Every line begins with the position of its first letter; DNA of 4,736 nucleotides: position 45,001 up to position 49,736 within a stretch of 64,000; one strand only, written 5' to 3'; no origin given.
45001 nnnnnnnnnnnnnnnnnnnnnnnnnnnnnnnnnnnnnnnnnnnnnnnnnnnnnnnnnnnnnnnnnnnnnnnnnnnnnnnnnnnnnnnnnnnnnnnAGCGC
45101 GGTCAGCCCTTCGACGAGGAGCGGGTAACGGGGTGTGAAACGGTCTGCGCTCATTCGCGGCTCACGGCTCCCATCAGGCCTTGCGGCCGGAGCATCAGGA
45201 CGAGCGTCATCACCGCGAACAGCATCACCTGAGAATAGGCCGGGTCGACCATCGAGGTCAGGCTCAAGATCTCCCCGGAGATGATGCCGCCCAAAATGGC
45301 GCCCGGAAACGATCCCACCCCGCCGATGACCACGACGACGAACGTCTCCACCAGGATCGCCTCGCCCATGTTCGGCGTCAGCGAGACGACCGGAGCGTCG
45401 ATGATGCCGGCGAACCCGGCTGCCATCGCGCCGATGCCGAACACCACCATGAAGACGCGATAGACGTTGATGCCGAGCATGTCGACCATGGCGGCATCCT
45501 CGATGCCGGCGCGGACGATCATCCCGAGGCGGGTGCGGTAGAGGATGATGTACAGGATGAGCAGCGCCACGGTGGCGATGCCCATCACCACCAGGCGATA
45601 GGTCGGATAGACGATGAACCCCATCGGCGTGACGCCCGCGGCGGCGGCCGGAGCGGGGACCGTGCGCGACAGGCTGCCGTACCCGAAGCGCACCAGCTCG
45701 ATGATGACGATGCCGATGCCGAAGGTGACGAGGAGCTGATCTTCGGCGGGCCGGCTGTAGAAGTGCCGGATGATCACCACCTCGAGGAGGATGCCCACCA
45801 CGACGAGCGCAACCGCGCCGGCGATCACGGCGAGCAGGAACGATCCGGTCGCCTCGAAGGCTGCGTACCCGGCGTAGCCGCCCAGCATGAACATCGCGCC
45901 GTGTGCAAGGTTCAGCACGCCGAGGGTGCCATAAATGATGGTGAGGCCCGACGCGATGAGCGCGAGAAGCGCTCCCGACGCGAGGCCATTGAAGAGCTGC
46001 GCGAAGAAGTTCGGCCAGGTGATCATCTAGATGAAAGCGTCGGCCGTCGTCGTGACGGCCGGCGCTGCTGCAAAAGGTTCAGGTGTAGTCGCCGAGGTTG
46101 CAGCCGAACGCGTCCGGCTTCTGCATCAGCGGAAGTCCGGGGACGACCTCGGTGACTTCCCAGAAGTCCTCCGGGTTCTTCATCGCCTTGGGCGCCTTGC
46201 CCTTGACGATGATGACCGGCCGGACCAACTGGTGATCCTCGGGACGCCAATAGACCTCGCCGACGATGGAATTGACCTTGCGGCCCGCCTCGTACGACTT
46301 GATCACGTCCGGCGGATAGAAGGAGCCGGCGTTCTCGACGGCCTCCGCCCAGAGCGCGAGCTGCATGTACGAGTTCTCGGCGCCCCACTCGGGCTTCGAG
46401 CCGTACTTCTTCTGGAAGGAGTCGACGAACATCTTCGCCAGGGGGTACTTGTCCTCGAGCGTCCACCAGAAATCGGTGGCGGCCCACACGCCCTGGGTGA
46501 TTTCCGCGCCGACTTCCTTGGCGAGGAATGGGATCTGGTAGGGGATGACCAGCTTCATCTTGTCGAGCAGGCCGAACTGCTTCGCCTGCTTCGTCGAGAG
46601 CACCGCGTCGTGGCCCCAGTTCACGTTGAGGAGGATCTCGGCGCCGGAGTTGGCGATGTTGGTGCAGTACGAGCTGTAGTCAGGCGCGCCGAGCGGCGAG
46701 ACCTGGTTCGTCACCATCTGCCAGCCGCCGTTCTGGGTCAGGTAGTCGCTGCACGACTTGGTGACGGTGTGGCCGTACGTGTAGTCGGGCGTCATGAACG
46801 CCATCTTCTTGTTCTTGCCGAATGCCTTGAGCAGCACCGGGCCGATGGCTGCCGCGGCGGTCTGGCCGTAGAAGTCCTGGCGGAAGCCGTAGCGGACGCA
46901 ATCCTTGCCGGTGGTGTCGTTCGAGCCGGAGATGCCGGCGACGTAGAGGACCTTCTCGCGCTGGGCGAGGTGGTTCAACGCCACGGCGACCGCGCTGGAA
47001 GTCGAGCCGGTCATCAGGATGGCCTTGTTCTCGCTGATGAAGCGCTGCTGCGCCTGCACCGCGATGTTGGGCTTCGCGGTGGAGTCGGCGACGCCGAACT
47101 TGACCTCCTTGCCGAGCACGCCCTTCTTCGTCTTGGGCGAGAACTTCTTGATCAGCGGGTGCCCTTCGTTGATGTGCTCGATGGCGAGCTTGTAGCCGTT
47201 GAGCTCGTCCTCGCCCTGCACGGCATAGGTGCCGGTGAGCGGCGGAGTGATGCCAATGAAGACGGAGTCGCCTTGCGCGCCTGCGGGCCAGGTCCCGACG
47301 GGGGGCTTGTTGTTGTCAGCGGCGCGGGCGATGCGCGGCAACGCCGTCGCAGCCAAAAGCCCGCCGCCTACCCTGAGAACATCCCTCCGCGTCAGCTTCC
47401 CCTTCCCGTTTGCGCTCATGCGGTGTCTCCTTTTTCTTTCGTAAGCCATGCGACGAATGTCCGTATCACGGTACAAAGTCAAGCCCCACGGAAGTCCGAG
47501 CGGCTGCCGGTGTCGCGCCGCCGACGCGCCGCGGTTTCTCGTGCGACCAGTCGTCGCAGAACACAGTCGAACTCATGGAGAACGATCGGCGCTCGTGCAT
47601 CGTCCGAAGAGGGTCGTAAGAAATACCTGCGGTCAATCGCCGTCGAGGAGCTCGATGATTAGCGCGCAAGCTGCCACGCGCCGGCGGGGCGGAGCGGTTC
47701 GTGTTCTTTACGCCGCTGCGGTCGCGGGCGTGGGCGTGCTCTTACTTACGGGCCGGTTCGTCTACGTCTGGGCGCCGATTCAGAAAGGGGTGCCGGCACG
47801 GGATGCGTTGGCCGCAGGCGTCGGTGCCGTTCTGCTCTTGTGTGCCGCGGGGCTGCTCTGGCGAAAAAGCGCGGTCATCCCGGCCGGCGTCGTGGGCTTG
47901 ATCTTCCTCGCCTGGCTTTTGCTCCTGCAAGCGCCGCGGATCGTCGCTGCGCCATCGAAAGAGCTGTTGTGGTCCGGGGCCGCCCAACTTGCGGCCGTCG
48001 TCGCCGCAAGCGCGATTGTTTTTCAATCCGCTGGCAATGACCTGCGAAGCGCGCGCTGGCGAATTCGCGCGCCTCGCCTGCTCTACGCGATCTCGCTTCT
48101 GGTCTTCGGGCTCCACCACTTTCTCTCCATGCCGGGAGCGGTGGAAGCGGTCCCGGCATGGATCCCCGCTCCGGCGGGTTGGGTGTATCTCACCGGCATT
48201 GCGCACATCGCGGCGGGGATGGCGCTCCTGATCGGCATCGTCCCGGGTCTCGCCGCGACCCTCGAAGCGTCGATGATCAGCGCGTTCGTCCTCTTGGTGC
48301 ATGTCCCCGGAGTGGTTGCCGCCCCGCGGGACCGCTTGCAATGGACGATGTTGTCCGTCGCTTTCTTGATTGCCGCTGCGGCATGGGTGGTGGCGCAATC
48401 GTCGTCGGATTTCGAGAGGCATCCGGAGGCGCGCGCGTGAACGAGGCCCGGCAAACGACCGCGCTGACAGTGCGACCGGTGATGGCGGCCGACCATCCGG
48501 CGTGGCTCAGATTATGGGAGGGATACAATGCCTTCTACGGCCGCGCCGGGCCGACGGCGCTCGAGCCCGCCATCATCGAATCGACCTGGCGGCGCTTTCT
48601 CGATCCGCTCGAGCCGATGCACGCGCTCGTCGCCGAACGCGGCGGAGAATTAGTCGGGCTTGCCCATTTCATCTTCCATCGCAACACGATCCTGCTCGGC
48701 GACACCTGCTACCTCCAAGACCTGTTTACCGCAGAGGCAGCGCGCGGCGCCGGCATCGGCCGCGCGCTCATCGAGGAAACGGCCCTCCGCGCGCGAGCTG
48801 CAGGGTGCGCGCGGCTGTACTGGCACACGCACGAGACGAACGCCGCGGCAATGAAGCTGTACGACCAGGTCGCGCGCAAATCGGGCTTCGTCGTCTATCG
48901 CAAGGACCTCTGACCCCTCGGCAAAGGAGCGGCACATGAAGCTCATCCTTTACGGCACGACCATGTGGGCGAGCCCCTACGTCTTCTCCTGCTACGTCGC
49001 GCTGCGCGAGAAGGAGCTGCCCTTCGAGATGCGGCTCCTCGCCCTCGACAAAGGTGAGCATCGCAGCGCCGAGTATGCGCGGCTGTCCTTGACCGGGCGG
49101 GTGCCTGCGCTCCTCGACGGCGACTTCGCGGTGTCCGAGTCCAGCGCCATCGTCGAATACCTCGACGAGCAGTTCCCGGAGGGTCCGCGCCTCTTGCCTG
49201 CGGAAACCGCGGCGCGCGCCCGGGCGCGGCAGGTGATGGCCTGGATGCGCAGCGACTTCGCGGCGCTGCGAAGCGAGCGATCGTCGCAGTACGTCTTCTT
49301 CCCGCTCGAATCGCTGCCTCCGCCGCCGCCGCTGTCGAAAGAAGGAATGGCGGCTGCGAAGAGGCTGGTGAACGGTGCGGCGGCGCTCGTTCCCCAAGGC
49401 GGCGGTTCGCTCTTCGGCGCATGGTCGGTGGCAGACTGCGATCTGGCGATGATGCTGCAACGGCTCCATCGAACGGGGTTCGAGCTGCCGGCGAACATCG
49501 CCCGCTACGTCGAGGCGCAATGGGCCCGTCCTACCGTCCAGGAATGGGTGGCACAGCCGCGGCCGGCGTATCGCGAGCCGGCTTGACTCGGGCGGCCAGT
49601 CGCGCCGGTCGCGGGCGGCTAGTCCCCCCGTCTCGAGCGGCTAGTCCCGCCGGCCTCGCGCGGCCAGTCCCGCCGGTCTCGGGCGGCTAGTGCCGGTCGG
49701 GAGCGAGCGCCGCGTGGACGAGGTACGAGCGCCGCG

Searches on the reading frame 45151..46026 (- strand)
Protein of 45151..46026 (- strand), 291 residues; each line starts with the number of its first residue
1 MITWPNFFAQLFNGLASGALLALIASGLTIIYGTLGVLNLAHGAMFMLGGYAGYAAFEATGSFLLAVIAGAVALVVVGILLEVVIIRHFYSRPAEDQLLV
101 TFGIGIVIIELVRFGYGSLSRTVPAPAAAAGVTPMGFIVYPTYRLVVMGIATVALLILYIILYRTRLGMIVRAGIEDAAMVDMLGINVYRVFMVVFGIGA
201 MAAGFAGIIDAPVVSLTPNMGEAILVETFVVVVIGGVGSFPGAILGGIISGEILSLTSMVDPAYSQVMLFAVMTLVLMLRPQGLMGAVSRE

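Call 53: search_protein_families(library=pfam, proteins=[window:45151-46026:-], max_evalue=0.0001)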
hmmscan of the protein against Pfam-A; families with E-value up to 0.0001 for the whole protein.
window:45151-46026:- (291 aa): 1 family
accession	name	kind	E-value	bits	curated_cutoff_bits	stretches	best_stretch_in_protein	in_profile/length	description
PF02653.21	BPD_transp_2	-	4.3e-35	121.6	26.8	1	11-277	2-269/269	Branched-chain amino acid transport system / permease component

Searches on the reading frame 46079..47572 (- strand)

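Call 53: search_protein_families(library=pfam, proteins=[window:46079-47572:-], max_evalue=0.0001)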
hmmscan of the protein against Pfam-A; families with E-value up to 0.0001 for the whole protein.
window:46079-47572:- (497 aa): 2 families
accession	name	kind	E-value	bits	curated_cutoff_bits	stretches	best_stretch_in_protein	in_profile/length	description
PF13458.12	Peripla_BP_6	-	3.6e-68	231.2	31.7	1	104-459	2-339/343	Periplasmic binding protein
PF13433.12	Peripla_BP_5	-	4.2e-24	85.8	27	1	106-458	3-336/363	Periplasmic binding protein domain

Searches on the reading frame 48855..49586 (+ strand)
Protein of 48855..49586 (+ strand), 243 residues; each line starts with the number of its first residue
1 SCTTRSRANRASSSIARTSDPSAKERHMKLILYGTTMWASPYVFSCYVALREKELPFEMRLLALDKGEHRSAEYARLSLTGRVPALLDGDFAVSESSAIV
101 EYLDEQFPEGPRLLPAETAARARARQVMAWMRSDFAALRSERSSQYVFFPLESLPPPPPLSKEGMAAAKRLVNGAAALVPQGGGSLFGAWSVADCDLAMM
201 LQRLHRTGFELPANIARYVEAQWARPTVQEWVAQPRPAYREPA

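Call 53: search_protein_families(library=pfam, proteins=[window:48855-49586:+], max_evalue=0.0001)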
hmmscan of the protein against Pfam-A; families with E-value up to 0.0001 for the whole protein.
window:48855-49586:+ (243 aa): 4 families
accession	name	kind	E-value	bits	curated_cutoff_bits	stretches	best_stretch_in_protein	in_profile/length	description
PF14834.11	GST_C_4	-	4.3e-23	82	30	1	120-233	4-113/117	Glutathione S-transferase, C-terminal domain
PF13409.12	GST_N_2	-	6.6e-15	55.9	25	1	39-106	1-70/70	Glutathione S-transferase, N-terminal domain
PF02798.26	GST_N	-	2.3e-14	53.9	20.9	1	29-105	2-76/76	Glutathione S-transferase, N-terminal domain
PF13417.12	GST_N_3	-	8.3e-14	52.1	22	1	37-109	4-73/75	Glutathione S-transferase, N-terminal domain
